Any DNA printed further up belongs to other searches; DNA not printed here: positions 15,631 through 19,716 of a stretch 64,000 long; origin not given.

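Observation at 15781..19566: TRAPPC8 encoded by a single 3.8-kb exon in an otherwise intron-rich neighbourhood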

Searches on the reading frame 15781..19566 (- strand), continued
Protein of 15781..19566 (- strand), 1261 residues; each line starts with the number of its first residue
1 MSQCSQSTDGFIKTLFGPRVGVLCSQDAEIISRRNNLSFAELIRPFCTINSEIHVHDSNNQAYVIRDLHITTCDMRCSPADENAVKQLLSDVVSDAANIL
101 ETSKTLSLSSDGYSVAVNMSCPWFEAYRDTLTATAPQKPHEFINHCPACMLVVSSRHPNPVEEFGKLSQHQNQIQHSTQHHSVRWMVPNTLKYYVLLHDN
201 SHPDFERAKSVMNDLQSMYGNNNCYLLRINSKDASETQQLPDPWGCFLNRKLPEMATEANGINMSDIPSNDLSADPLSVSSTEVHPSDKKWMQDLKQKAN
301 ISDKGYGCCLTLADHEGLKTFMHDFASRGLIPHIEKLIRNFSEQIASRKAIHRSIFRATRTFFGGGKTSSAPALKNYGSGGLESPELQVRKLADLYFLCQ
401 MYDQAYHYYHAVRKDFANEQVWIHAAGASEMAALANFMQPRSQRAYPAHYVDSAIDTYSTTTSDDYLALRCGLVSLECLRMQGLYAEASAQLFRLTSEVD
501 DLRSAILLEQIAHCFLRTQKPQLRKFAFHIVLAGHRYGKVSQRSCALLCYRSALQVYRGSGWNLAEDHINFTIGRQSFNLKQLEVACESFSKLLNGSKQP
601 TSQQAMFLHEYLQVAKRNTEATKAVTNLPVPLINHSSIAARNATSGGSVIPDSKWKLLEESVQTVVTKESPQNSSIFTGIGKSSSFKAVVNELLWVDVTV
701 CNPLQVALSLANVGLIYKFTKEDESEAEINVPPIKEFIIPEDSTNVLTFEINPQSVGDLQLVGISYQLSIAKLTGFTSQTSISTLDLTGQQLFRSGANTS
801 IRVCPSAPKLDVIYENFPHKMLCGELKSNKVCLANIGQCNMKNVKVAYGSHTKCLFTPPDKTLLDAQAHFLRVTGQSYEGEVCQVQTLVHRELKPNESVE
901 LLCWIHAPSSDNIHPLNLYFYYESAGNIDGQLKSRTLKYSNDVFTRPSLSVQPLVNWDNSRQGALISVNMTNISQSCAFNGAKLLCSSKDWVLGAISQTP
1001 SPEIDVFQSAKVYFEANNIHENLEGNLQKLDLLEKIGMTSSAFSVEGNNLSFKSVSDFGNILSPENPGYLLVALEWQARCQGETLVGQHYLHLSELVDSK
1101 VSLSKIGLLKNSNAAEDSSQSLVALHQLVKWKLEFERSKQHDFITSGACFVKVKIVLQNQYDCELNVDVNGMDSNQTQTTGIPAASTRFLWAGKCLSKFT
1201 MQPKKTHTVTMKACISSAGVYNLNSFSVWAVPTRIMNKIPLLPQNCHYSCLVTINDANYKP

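Call 7: find_encoding_contigs(protein=P0002, flank=6000, max_places=3)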
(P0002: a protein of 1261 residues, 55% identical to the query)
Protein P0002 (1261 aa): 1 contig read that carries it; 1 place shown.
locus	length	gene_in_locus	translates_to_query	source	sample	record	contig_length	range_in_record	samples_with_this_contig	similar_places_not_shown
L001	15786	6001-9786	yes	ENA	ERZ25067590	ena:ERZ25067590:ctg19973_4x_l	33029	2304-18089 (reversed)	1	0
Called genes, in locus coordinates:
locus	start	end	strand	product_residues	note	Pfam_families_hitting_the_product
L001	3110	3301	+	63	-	-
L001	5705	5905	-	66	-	-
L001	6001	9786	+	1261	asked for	PF12739:TRAPPC-Trs85, PF24545:Ig_TPPC8_1st, PF24544:Ig_TPPC8_2nd, PF24542:Ig_TPPC8_C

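Call 8: find_encoding_contigs(protein=P0004, flank=6000, max_places=3)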
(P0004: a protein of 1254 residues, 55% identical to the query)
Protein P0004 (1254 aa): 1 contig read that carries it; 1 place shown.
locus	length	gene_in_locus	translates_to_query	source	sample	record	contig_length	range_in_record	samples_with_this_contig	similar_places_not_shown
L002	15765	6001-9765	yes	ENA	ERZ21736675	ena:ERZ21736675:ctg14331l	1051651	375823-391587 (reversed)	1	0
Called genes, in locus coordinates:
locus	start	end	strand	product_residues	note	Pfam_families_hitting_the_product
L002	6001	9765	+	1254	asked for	PF12739:TRAPPC-Trs85, PF24545:Ig_TPPC8_1st, PF24544:Ig_TPPC8_2nd, PF24542:Ig_TPPC8_C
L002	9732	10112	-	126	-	-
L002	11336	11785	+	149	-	-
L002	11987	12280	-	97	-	-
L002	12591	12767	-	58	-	-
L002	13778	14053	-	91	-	-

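Call 9: find_encoding_contigs(protein=P0011, flank=8000, max_places=2)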
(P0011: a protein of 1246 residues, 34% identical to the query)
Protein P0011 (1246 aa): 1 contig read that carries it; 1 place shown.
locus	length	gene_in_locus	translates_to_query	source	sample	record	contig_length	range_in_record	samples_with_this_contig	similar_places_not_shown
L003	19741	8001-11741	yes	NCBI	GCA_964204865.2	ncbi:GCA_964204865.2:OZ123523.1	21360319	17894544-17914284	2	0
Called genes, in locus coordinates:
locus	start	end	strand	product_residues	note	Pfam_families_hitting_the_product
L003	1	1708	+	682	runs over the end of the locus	PF00258:Flavodoxin_1, PF00667:FAD_binding_1, PF00175:NAD_binding_1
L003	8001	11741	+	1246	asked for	PF12739:TRAPPC-Trs85, PF23643:TRAPPC13_C (faint), PF24545:Ig_TPPC8_1st, PF24544:Ig_TPPC8_2nd (weak), PF24542:Ig_TPPC8_C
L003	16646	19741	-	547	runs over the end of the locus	PF00096:zf-C2H2 (faint), PF13465:zf-H2C2_2 (weak)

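Call 10: find_encoding_contigs(protein=P0001, flank=10000, max_places=3)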
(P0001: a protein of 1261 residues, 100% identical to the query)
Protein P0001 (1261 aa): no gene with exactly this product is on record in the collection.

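Call 11: find_encoding_contigs(protein=P0009, flank=6000, max_places=3)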
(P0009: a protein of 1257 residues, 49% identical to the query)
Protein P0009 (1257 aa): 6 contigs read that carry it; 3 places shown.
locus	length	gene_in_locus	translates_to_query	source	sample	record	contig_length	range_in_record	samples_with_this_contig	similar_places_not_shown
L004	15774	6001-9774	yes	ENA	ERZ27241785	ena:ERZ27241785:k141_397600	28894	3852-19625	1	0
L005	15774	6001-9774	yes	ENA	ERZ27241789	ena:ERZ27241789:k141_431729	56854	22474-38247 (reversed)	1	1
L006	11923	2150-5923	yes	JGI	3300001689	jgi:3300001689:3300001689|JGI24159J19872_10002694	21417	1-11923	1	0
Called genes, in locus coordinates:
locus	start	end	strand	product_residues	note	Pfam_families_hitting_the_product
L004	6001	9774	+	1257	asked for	PF12739:TRAPPC-Trs85, PF24545:Ig_TPPC8_1st, PF24544:Ig_TPPC8_2nd, PF24542:Ig_TPPC8_C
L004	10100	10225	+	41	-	-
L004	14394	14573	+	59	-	-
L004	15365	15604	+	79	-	-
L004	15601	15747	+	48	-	-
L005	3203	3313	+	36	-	-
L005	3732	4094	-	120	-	-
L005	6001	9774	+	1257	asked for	PF12739:TRAPPC-Trs85, PF24545:Ig_TPPC8_1st, PF24544:Ig_TPPC8_2nd, PF24542:Ig_TPPC8_C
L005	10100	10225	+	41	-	-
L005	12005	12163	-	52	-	-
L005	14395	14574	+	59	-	-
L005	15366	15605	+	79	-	-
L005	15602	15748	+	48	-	-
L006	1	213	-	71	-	?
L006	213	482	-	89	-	-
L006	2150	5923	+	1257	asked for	PF12739:TRAPPC-Trs85, PF24545:Ig_TPPC8_1st, PF24544:Ig_TPPC8_2nd, PF24542:Ig_TPPC8_C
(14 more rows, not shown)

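Call 13: find_encoding_contigs(protein=P0010, flank=6000, max_places=3)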
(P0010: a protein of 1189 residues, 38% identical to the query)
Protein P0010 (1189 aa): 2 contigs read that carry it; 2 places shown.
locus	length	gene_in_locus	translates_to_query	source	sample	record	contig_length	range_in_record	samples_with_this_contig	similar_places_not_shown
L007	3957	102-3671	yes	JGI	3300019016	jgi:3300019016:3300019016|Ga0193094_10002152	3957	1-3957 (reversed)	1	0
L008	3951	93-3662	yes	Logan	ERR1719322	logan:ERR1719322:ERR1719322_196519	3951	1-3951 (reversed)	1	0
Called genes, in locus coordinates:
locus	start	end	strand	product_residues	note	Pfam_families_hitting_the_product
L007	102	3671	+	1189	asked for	PF12739:TRAPPC-Trs85, PF24542:Ig_TPPC8_C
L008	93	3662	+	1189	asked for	PF12739:TRAPPC-Trs85, PF24542:Ig_TPPC8_C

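Call 14: find_encoding_contigs(protein=P0012, flank=6000, max_places=3)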
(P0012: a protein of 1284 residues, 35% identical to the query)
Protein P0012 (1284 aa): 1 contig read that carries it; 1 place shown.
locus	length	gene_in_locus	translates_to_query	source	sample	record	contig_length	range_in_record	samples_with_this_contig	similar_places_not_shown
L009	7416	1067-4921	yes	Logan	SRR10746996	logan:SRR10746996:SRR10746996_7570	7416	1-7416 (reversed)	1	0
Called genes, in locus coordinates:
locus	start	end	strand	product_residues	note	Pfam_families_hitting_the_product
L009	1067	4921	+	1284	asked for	PF12739:TRAPPC-Trs85, PF24545:Ig_TPPC8_1st, PF24542:Ig_TPPC8_C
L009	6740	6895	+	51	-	-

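Call 24: find_encoding_contigs(protein=P0063, flank=1000, max_places=1)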
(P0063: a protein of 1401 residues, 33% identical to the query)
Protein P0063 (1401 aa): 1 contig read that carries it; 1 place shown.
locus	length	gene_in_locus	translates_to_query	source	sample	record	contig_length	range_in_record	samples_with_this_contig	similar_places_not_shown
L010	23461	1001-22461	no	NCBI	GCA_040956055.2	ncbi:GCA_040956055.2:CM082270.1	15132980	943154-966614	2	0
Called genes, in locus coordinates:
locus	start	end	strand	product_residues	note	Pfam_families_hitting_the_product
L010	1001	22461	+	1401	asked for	PF12739:TRAPPC-Trs85, PF24545:Ig_TPPC8_1st, PF24544:Ig_TPPC8_2nd, PF24546:Ig_TPPC8_3rd, PF24542:Ig_TPPC8_C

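Call 29: find_encoding_contigs(protein=P0096, flank=6000, max_places=4)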
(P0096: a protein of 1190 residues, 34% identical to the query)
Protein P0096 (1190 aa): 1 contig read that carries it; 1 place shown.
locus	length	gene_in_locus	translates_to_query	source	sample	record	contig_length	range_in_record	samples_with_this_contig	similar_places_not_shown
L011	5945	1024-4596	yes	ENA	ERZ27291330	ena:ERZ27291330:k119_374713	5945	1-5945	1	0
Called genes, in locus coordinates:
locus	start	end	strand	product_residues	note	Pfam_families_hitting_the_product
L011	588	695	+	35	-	-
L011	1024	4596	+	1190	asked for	PF12739:TRAPPC-Trs85, PF24545:Ig_TPPC8_1st (faint), PF24542:Ig_TPPC8_C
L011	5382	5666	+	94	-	-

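Call 30: find_encoding_contigs(protein=P0005, flank=10000, max_places=2)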
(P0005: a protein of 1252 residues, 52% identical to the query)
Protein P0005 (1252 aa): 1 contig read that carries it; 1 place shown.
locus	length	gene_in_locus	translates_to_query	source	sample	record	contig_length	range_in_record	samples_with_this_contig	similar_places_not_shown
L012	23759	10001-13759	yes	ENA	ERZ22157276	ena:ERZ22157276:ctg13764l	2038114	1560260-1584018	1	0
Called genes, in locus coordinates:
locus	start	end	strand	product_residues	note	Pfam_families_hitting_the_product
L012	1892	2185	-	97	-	-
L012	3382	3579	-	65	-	-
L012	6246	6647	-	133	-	-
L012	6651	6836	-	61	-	-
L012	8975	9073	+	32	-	-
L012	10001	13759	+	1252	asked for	PF12739:TRAPPC-Trs85, PF24545:Ig_TPPC8_1st, PF24544:Ig_TPPC8_2nd, PF24542:Ig_TPPC8_C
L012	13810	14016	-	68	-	-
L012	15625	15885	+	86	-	-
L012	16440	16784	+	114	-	-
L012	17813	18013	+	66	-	-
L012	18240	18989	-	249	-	-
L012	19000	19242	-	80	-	-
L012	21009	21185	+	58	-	-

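Call 38: find_related_loci(query=A1, collection=metagenome_contigs, flank=5000)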
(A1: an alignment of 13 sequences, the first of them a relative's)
Query A1 (1261 aa) in metagenome_contigs; peptide patterns used: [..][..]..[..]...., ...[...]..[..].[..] (x = any residue, [..] = any of these).
115 stretches matched a pattern; 2 encode a relative of the query (tblastn E <= 1e-3); 2 distinct loci.
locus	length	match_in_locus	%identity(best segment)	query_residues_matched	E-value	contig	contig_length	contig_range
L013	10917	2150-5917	49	1-1258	0e+0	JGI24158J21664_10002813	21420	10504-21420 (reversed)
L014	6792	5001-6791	63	1-607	0e+0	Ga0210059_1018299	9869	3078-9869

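Call 46: find_encoding_contigs(protein=P0003, flank=8000, max_places=1)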
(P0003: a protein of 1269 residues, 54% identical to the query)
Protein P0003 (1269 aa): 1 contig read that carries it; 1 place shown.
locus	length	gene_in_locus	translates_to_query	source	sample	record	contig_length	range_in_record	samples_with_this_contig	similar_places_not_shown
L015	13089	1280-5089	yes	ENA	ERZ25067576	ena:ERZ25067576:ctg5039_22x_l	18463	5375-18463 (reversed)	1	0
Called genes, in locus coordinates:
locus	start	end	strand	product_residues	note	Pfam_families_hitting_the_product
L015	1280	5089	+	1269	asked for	PF12739:TRAPPC-Trs85, PF24545:Ig_TPPC8_1st, PF24544:Ig_TPPC8_2nd, PF24542:Ig_TPPC8_C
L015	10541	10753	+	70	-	-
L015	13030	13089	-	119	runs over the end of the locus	-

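Call 47: find_encoding_contigs(protein=P0006, flank=10000, max_places=1)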
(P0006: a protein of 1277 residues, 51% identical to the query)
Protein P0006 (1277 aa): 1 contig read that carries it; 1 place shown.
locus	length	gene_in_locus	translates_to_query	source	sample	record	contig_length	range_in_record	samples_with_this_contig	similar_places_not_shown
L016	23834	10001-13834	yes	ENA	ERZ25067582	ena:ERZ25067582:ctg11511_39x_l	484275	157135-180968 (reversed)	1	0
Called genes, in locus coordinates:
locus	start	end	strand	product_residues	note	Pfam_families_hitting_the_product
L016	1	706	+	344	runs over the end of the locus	PF00078:RVT_1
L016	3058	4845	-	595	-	PF13843:DDE_Tnp_1_7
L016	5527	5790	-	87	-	-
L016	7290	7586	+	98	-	-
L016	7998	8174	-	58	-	-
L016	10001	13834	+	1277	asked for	PF12739:TRAPPC-Trs85, PF24545:Ig_TPPC8_1st, PF24544:Ig_TPPC8_2nd, PF24542:Ig_TPPC8_C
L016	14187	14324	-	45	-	-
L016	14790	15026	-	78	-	-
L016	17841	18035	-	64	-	-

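Call 56: list_cluster_members(proteins=[P0001, P0007, P0011, P0009])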
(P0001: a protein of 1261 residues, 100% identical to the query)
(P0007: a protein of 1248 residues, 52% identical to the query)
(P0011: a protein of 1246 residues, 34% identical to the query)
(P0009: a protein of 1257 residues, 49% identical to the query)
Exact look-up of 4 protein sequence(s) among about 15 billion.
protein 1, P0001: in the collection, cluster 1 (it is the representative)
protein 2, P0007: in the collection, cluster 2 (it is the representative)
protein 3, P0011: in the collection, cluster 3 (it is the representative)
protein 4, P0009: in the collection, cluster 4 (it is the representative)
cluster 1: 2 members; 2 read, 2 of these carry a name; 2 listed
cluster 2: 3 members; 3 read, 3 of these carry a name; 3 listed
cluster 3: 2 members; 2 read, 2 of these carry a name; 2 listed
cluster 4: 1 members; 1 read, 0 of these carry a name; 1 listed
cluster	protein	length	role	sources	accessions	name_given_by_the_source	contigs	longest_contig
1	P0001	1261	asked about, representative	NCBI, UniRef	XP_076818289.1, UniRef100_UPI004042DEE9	trafficking protein particle complex subunit 8-like [Clavelina lepadiformis] | trafficking protein particle complex subunit 8-like n=1 Tax=Clavelina lepadiformis ...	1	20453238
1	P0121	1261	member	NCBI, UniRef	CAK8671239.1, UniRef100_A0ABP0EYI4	unnamed protein product [Clavelina lepadiformis] | Trafficking protein particle complex subunit 8 n=1 Tax=Clavelina lepadiformis ...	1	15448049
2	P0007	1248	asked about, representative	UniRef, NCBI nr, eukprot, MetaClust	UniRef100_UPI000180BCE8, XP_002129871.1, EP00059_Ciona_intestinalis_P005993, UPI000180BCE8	trafficking protein particle complex subunit 8-like n=1 Tax=Ciona intestinalis TaxID=7719 ... | trafficking protein particle complex subunit 8-like [Ciona intestinalis] | XP_002129871.1 trafficking protein particle complex subunit 8-like [Ciona intestinalis]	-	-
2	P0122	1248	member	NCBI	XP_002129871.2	trafficking protein particle complex subunit 8-like [Ciona intestinalis]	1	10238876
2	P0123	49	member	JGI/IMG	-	hypothetical protein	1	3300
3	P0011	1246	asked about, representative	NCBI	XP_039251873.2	trafficking protein particle complex subunit 8-like [Styela clava]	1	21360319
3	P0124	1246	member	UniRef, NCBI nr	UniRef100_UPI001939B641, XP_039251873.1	trafficking protein particle complex subunit 8-like n=1 Tax=Styela clava TaxID=7725 ... | trafficking protein particle complex subunit 8-like [Styela clava]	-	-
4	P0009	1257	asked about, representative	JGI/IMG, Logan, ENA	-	-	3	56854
